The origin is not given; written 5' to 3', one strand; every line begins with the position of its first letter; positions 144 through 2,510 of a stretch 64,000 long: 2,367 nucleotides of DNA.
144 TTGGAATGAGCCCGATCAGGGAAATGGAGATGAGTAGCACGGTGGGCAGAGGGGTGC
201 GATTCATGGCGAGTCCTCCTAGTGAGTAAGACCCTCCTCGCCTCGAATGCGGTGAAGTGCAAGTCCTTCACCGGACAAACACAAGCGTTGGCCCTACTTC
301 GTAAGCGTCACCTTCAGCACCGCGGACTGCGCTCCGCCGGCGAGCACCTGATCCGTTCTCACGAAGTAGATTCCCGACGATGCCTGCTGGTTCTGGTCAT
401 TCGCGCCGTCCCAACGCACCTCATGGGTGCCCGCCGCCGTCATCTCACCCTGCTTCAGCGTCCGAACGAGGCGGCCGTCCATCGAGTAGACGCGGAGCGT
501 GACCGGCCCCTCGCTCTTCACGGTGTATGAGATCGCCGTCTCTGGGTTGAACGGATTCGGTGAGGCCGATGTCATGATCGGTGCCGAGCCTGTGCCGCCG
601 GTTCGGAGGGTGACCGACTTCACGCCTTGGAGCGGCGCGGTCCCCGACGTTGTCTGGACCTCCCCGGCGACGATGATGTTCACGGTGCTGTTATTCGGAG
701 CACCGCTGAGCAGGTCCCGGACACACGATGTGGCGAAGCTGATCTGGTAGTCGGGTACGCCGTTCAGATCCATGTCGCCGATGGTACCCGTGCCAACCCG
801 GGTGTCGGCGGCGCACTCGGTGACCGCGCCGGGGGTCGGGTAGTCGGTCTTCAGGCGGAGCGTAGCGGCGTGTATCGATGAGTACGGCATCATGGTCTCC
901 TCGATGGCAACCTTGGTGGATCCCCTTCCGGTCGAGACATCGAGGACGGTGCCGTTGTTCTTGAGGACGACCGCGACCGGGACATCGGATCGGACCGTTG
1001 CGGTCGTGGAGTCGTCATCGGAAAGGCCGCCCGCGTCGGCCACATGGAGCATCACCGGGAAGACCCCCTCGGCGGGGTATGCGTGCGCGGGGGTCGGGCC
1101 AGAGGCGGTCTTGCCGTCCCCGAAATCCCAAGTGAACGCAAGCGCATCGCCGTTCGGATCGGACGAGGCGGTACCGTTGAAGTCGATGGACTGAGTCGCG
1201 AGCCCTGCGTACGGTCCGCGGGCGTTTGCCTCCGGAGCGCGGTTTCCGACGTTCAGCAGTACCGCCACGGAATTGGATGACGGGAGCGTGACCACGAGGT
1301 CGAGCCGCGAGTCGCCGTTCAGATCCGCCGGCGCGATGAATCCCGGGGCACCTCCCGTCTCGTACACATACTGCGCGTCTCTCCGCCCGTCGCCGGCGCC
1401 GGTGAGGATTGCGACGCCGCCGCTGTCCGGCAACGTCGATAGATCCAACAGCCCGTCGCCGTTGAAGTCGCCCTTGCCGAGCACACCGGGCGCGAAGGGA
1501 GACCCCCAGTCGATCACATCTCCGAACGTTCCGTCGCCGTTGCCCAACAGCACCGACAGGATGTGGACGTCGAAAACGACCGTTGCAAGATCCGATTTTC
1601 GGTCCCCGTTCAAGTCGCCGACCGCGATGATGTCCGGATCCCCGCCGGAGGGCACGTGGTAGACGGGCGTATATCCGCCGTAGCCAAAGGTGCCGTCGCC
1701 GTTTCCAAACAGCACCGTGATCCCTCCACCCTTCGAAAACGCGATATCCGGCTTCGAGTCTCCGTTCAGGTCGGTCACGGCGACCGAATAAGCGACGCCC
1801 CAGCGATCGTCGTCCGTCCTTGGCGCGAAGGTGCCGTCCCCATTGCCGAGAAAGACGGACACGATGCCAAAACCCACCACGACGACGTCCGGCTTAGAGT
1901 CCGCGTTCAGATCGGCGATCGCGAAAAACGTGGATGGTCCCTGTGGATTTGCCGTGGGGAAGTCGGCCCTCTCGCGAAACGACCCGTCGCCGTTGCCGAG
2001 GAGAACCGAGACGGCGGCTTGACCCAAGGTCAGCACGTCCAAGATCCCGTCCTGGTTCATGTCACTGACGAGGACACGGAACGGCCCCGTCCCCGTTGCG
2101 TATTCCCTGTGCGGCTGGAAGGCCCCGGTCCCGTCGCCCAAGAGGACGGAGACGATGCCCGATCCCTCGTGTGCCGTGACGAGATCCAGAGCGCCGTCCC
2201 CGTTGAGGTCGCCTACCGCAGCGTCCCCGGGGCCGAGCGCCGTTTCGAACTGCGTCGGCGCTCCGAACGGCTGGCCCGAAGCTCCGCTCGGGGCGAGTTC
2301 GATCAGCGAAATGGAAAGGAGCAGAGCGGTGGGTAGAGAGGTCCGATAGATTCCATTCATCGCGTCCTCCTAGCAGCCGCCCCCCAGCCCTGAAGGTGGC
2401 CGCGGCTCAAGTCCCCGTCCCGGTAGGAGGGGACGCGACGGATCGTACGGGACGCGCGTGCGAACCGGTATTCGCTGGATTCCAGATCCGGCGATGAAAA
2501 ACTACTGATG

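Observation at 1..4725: Tandem triplication of FG-GAP/PKD surface proteins with near-identical 5' ends (recent duplication or gene conversion)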

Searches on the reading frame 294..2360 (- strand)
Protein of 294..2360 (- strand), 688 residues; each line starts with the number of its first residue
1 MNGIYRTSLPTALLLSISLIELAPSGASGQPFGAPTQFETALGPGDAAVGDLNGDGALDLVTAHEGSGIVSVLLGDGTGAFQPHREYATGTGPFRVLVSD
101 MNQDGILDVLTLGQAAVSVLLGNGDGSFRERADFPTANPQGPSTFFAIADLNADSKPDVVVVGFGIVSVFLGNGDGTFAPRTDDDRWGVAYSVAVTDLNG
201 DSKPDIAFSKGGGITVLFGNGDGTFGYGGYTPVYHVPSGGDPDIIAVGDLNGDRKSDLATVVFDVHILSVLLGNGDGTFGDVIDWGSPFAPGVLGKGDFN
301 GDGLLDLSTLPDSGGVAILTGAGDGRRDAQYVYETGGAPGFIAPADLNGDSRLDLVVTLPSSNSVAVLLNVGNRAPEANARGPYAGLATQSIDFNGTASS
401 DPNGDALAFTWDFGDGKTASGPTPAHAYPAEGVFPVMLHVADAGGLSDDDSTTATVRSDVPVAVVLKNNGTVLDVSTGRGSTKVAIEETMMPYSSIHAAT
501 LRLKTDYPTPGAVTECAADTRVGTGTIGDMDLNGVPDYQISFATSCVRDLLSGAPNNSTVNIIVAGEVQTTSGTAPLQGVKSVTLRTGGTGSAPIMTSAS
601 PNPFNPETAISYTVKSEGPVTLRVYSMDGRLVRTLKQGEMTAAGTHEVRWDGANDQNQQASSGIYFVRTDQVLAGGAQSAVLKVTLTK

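Call 7: search_protein_families(library=ncbifam, proteins=[window:294-2360:-], max_evalue=0.01)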
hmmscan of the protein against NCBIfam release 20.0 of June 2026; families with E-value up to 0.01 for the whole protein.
window:294-2360:- (688 aa): 9 families
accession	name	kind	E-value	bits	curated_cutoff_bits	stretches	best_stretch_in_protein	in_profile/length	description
NF052323.1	T9SSA_dep_M6i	equivalog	7.2e-10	37.5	600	1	601-688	962-1043/1043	T9SS-dependent M6-like inactivated metalloprotease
NF005176.1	PRK06655.1-1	equivalog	5.2e-07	29.8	230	1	616-680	95-158/197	flagellar hook assembly protein FlgD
NF033707.1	T9SS_sortase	equivalog_domain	6.8e-07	27.3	420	1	598-669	1000-1075/1095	type IX secretion system sortase PorU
TIGR04183.1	Por_Secre_tail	domain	4.5e-06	26.6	23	1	600-668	2-57/72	T9SS type A sorting domain-containing protein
NF038112.1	myxo_dep_M36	subfamily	2.7e-05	21.5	1500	1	339-459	1434-1566/1604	myxosortase-dependent M36 family metallopeptidase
NF047539.1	XAC2610_fam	domain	2.8e-05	24.5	35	0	297-315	4-22/89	XAC2610-related protein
NF009276.0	PRK12633.1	equivalog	0.00019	21.2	383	1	612-670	122-180/234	flagellar basal body rod modification protein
NF009452.0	PRK12812.1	equivalog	0.00044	19.6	258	1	616-669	150-204/289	flagellar basal body rod modification protein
NF038113.1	T9SSA_dep_M36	equivalog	0.0076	14.4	885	1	599-669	795-855/869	T9SS-dependent M36 family metallopeptidase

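Call 10: search_protein_families(library=pfam, proteins=[window:294-2360:-], max_evalue=0.01)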
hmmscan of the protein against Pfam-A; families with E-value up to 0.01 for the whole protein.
window:294-2360:- (688 aa): 6 families
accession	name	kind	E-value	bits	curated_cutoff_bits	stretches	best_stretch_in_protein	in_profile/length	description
PF13517.12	FG-GAP_3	-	4.5e-44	149.3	26.9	6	100-161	1-61/61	FG-GAP-like repeat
PF18911.6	PKD_4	-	1.2e-21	77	27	1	373-455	1-84/85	PKD domain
PF01839.29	FG-GAP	-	3.7e-21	75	22.1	3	190-222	2-31/37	FG-GAP repeat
PF00801.26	PKD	-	2.2e-12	47.3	23.5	1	390-452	15-77/80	PKD domain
PF13860.13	FlgD_ig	-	3.2e-09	37.1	27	1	619-667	24-71/79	FlgD Ig-like domain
PF18962.6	Por_Secre_tail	-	0.0053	17.5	27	0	601-669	3-62/75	Secretion system C-terminal sorting domain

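Call 12: find_encoding_contigs(protein=window:294-2360:-, flank=10000, max_places=6)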
Protein window:294-2360:- (688 aa): 4 contigs read that carry it; 3 places shown.
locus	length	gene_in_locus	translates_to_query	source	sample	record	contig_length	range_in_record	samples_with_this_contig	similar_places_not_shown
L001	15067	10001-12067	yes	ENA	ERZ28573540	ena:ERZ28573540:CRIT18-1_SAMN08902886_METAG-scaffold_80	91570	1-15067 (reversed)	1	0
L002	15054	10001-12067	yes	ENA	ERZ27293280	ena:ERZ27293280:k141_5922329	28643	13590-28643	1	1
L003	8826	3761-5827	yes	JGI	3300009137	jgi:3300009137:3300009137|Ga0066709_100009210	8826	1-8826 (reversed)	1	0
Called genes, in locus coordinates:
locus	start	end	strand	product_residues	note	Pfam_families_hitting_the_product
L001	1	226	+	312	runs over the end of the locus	PF07730:HisKA_3, PF13581:HATPase_c_2, PF02518:HATPase_c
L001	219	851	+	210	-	PF00072:Response_reg, PF00196:GerE, PF04545:Sigma70_r4 (faint), PF08281:Sigma70_r4_2 (weak)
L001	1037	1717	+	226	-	PF07719:TPR_2 (faint)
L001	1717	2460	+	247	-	PF02397:Bac_transf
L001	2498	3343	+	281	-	-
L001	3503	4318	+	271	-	-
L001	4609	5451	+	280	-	-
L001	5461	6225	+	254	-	-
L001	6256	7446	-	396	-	PF13860:FlgD_ig (weak), PF18962:Por_Secre_tail (faint)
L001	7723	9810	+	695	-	PF12256:TcdB_toxin_midN (faint), PF13517:FG-GAP_3, PF01839:FG-GAP (weak), PF13517:FG-GAP_3, PF00801:PKD, PF18911:PKD_4, PF13860:FlgD_ig (faint)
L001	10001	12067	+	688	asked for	PF01839:FG-GAP (faint), PF13517:FG-GAP_3, PF00801:PKD, PF18911:PKD_4, PF13860:FlgD_ig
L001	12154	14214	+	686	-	PF01839:FG-GAP (faint), PF13517:FG-GAP_3, PF00801:PKD, PF18911:PKD_4, PF13860:FlgD_ig (weak)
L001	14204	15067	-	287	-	?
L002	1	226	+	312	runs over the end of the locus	PF07730:HisKA_3, PF13581:HATPase_c_2, PF02518:HATPase_c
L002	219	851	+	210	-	PF00072:Response_reg, PF00196:GerE, PF04545:Sigma70_r4 (faint), PF08281:Sigma70_r4_2 (weak)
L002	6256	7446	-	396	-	PF13860:FlgD_ig (weak), PF18962:Por_Secre_tail (faint)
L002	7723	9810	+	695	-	PF12256:TcdB_toxin_midN (faint), PF13517:FG-GAP_3, PF01839:FG-GAP (weak), PF13517:FG-GAP_3, PF00801:PKD, PF18911:PKD_4, PF13860:FlgD_ig (faint)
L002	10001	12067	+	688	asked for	PF01839:FG-GAP (faint), PF13517:FG-GAP_3, PF00801:PKD, PF18911:PKD_4, PF13860:FlgD_ig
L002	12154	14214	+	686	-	PF01839:FG-GAP (faint), PF13517:FG-GAP_3, PF00801:PKD, PF18911:PKD_4, PF13860:FlgD_ig (weak)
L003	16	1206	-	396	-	PF13860:FlgD_ig (weak), PF18962:Por_Secre_tail (faint)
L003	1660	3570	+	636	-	PF13517:FG-GAP_3, PF01839:FG-GAP (weak), PF13517:FG-GAP_3, PF00801:PKD, PF18911:PKD_4, PF13860:FlgD_ig (faint)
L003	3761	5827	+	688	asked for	PF01839:FG-GAP (faint), PF13517:FG-GAP_3, PF00801:PKD, PF18911:PKD_4, PF13860:FlgD_ig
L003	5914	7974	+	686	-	PF01839:FG-GAP (faint), PF13517:FG-GAP_3, PF00801:PKD, PF18911:PKD_4, PF13860:FlgD_ig (weak)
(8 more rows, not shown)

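Call 22: find_related_loci(query=A3, collection=genome_contigs, flank=10000)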
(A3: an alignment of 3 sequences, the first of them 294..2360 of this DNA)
Query A3 (688 aa) in genome_contigs; peptide patterns used: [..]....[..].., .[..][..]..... (x = any residue, [..] = any of these).
600 stretches matched a pattern (row limit reached: there are more); 387 encode a relative of the query (tblastn E <= 1e-3); the best 80 are kept; 80 distinct loci.
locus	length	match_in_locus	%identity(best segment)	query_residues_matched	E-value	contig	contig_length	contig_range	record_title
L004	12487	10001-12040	41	22-405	2e-53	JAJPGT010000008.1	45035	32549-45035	MAG: Proteobacteria bacterium isolate Centralia_MAG_106 k107_22742295, whole genome shotgun sequence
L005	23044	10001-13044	40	1-488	1e-52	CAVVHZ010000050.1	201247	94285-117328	MAG: uncultured Gemmataceae bacterium isolate MFD01633.bin.2.60 genome assembly, contig: contig_46955, whole genome shot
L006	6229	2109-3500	34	9-478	4e-50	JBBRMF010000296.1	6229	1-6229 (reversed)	MAG: Tepidisphaerales bacterium isolate La1_metabat2.017 LA1C_B2.017_k141_1089306L_6229_cov_12.0575, whole genome shotgu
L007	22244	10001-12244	37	29-527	3e-60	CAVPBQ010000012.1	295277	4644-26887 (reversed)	MAG: uncultured Acidobacteriota bacterium isolate MFD00008.bin.1.9 genome assembly, contig: contig_99655, whole genome s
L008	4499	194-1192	39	48-369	1e-46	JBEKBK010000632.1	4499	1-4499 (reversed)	MAG: Bryobacteraceae bacterium isolate SPRUCE 134 SPRUCE_134_632, whole genome shotgun sequence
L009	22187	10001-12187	38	1-470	1e-45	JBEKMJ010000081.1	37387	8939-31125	MAG: Bryobacteraceae bacterium isolate SPRUCE 391 SPRUCE_391_81, whole genome shotgun sequence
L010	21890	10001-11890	32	32-527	3e-44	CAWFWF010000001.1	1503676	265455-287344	MAG: uncultured Acidobacteriota bacterium isolate MFD09368.bin.1.227 genome assembly, contig: contig_19088, whole genome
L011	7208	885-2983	32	9-468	1e-42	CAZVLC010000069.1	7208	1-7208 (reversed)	MAG TPA_asm: uncultured Peptococcaceae bacterium isolate binchicken_co139_156 genome assembly, contig: NODE_24855_length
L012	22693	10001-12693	36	364-670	9e-42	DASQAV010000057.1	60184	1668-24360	MAG TPA_asm: Candidatus Dormiibacterota bacterium isolate SMAG_U11654 k141_1681008, whole genome shotgun sequence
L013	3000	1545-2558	36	44-372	2e-40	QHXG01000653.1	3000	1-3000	MAG: Acidobacteria bacterium isolate gp4 AA26 14_1009_16_30cm_scaffold_128149_curated, whole genome shotgun sequence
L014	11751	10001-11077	33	4-369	8e-39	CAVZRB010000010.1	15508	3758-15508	MAG: uncultured Gammaproteobacteria bacterium isolate MFD05674.bin.2.96 genome assembly, contig: contig_176406, whole ge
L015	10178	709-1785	33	4-369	1e-38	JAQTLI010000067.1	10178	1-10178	MAG: Methylobacter sp. isolate STA_13 NODE_13578_length_10178_cov_3.562233_Sandtown_A, whole genome shotgun sequence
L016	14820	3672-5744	36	1-401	2e-38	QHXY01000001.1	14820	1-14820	MAG: Acidobacteria bacterium isolate gp22 AA3 14_0903_13_30cm_scaffold_59820_curated, whole genome shotgun sequence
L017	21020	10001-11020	38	36-386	4e-37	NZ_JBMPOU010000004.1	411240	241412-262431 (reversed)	Undibacterium sp. Ji22W NODE_4_length_411240_cov_50.443399_4, whole genome shotgun sequence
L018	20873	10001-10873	39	32-373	1e-36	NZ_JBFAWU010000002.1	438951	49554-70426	Streptomyces sp. NPDC052052 NPDC052052_39_A3.ctg-0002, whole genome shotgun sequence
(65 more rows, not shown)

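Call 25: find_homologous_proteins(query=window:294-2360:-, max_evalue=1e-10)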
Query window:294-2360:- (688 aa): 7941 proteins with E <= 1e-10 among 8000 candidates; the best 120 are listed.
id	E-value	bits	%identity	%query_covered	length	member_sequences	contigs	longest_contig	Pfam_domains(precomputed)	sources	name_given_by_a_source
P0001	0.0e+0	1472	97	100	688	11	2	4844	PF01839.30,PF00801.27,PF13517.13,PF13860.13,PF18911.7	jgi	jgi:PKD domain-containing protein/VCBS repeat protein/flagellar hook capping protein FlgD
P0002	0.0e+0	1025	71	100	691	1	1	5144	PF01839.30,PF00801.27,PF13517.13,PF13860.13,PF18911.7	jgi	jgi:PKD repeat protein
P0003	9.0e-286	968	68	100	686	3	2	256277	PF01839.30,PF00801.27,PF13517.13,PF13860.13,PF18911.7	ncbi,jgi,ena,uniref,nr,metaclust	ncbi:MAG: PKD domain-containing protein [Candidatus Eisenbacteria bacterium]|uniref:PKD domain-conta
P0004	2.7e-270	917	65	99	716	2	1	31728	PF01839.30,PF00801.27,PF13517.13,PF13860.13,PF18911.7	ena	-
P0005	3.6e-267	906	64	99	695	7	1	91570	PF01839.30,PF12256.15,PF00801.27,PF13517.13,PF13860.13,PF18911.7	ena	-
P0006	1.5e-262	891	65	98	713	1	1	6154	PF01839.30,PF00801.27,PF13517.13,PF13860.13,PF18911.7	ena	-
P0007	2.6e-209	715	75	63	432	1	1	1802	PF01839.30,PF00801.27,PF13517.13,PF13860.13,PF18911.7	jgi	-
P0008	1.0e-170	587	43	54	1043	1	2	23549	PF01839.30,PF16743.11,PF13517.13,PF27309.1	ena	-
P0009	2.2e-166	573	46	49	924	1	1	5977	PF01839.30,PF12256.15,PF16743.11,PF14779.13,PF13517.13,PF21955.1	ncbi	-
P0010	1.7e-147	511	32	95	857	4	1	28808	PF01839.30,PF16743.11,PF13517.13,PF18962.8,PF13860.13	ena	-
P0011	7.1e-146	505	40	49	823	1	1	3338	PF01839.30,PF12256.15,PF16743.11,PF14779.13,PF13517.13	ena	-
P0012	2.0e-144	501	41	53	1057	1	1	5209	PF01839.30,PF16743.11,PF13517.13,PF27309.1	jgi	jgi:hypothetical protein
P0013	3.2e-143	497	30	95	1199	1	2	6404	PF01839.30,PF16743.11,PF00404.25,PF13517.13,PF13860.13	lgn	-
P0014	6.2e-140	486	39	49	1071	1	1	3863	PF01839.30,PF12256.15,PF16743.11,PF00404.25,PF14779.13,PF13517.13,PF21955.1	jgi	jgi:hypothetical protein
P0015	1.1e-137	478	33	94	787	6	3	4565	PF01839.30,PF16743.11,PF13517.13,PF13860.13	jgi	jgi:hypothetical protein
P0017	5.1e-136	473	33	77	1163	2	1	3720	PF01839.30,PF12256.15,PF16743.11,PF14779.13,PF13517.13,PF16640.12,PF13860.13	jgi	-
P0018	2.6e-135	470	45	49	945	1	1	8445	PF01839.30,PF16743.11,PF13517.13,PF13860.13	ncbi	-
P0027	2.3e-129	451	40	54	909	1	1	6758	PF01839.30,PF16743.11,PF13517.13,PF13860.13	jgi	jgi:hypothetical protein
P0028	4.3e-129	450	40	66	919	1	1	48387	PF01839.30,PF16743.11,PF13517.13,PF13860.13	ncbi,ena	-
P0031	3.1e-128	447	33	93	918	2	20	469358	PF01839.30,PF16743.11,PF13517.13,PF13333.13,PF13860.13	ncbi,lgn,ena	-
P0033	1.2e-127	445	32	91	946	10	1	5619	PF01839.30,PF16743.11,PF13517.13,PF13860.13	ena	-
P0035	8.1e-127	442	43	47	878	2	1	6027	PF01839.30,PF13517.13,PF13860.13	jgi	jgi:hypothetical protein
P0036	5.6e-126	440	44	49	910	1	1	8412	PF01839.30,PF12256.15,PF16743.11,PF13517.13,PF14783.13,PF13860.13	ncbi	-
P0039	8.8e-126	439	45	50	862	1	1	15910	PF01839.30,PF14779.13,PF13517.13,PF13860.13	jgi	jgi:hypothetical protein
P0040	9.6e-126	439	33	92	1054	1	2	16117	PF01839.30,PF16743.11,PF13517.13,PF13385.14,PF13860.13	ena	-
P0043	8.0e-124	432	31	91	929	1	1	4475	PF01839.30,PF16743.11,PF13517.13,PF13860.13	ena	-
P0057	1.5e-120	422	43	52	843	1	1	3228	PF01839.30,PF16743.11,PF13517.13,PF13860.13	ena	-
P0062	4.6e-120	420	38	64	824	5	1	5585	PF01839.30,PF12256.15,PF16743.11,PF14779.13,PF13517.13,PF13860.13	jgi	jgi:hypothetical protein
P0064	1.2e-119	419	42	53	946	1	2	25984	PF01839.30,PF16743.11,PF13517.13,PF13860.13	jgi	jgi:hypothetical protein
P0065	1.2e-119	419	42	52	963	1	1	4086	PF01839.30,PF13517.13,PF27309.1,PF13860.13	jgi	jgi:VCBS repeat protein/flagellar hook capping protein FlgD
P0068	2.9e-119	417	31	95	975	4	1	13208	PF01839.30,PF16743.11,PF13517.13,PF13860.13,PF23743.2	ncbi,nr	ncbi:MAG TPA: T9SS type A sorting domain-containing protein [Candidatus Eisenbacteria bacterium]|nr:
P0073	4.8e-119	417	33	95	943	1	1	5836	PF01839.30,PF12256.15,PF16743.11,PF14779.13,PF13517.13,PF14783.13,PF13860.13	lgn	-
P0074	4.9e-119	417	30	93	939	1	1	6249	PF01839.30,PF13517.13,PF13860.13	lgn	-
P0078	2.4e-118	414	39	54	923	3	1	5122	PF01839.30,PF12256.15,PF13517.13,PF13860.13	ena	-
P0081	6.0e-118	413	34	93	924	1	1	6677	PF01839.30,PF12256.15,PF16743.11,PF13517.13,PF13860.13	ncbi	-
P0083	7.7e-118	413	33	92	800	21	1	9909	PF01839.30,PF16743.11,PF13517.13,PF27309.1,PF13860.13,PF21955.1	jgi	jgi:hypothetical protein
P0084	8.1e-118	413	33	93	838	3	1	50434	PF01839.30,PF13517.13,PF13860.13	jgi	-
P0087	1.1e-116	409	29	93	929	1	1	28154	PF01839.30,PF13517.13,PF13860.13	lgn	-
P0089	4.5e-116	407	32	95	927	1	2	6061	PF01839.30,PF12256.15,PF16743.11,PF13517.13,PF13860.13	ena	-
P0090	5.3e-116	407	40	53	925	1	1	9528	PF01839.30,PF12256.15,PF16743.11,PF13517.13,PF13860.13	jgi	jgi:VCBS repeat protein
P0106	5.1e-114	400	32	94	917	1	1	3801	PF01839.30,PF16743.11,PF13517.13,PF13860.13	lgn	-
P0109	8.0e-114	399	41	46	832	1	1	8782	PF01839.30,PF12256.15,PF16743.11,PF13517.13,PF18962.8,PF13860.13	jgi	-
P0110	8.4e-114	399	32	93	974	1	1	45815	PF01839.30,PF16743.11,PF14779.13,PF13517.13,PF13860.13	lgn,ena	-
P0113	1.4e-113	399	34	93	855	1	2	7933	PF01839.30,PF16743.11,PF14779.13,PF13517.13,PF18962.8,PF13860.13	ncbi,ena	-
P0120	5.8e-113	397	31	95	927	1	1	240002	PF01839.30,PF12256.15,PF16743.11,PF13517.13,PF13860.13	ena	-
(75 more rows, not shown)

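Call 26: find_encoding_contigs(protein=P0003, flank=10000, max_places=6)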
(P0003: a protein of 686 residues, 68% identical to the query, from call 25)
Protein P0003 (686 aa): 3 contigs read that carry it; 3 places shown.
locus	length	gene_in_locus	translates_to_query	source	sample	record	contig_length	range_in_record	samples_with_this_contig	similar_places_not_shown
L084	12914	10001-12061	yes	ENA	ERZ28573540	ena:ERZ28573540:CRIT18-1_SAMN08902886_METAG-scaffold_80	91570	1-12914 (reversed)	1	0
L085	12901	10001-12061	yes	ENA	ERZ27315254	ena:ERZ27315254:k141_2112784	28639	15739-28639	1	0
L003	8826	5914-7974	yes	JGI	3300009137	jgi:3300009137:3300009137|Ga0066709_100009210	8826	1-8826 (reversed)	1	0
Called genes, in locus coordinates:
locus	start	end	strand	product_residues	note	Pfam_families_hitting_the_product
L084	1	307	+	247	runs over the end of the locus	PF02397:Bac_transf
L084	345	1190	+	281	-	-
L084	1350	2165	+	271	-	-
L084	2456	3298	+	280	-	-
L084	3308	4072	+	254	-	-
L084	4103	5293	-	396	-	PF13860:FlgD_ig (weak), PF18962:Por_Secre_tail (faint)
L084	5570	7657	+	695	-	PF12256:TcdB_toxin_midN (faint), PF13517:FG-GAP_3, PF01839:FG-GAP (weak), PF13517:FG-GAP_3, PF00801:PKD, PF18911:PKD_4, PF13860:FlgD_ig (faint)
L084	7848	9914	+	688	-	PF01839:FG-GAP (faint), PF13517:FG-GAP_3, PF00801:PKD, PF18911:PKD_4, PF13860:FlgD_ig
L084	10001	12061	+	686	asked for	PF01839:FG-GAP (faint), PF13517:FG-GAP_3, PF00801:PKD, PF18911:PKD_4, PF13860:FlgD_ig (weak)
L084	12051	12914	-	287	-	?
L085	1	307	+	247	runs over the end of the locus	PF02397:Bac_transf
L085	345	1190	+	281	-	-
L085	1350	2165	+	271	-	-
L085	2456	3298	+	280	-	-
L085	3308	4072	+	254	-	-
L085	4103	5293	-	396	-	PF13860:FlgD_ig (weak), PF18962:Por_Secre_tail (faint)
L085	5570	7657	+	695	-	PF12256:TcdB_toxin_midN (faint), PF13517:FG-GAP_3, PF01839:FG-GAP (weak), PF13517:FG-GAP_3, PF00801:PKD, PF18911:PKD_4, PF13860:FlgD_ig (faint)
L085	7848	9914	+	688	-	PF01839:FG-GAP (faint), PF13517:FG-GAP_3, PF00801:PKD, PF18911:PKD_4, PF13860:FlgD_ig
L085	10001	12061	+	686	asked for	PF01839:FG-GAP (faint), PF13517:FG-GAP_3, PF00801:PKD, PF18911:PKD_4, PF13860:FlgD_ig (weak)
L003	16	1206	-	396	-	PF13860:FlgD_ig (weak), PF18962:Por_Secre_tail (faint)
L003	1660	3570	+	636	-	PF13517:FG-GAP_3, PF01839:FG-GAP (weak), PF13517:FG-GAP_3, PF00801:PKD, PF18911:PKD_4, PF13860:FlgD_ig (faint)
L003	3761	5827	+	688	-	PF01839:FG-GAP (faint), PF13517:FG-GAP_3, PF00801:PKD, PF18911:PKD_4, PF13860:FlgD_ig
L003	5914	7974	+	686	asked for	PF01839:FG-GAP (faint), PF13517:FG-GAP_3, PF00801:PKD, PF18911:PKD_4, PF13860:FlgD_ig (weak)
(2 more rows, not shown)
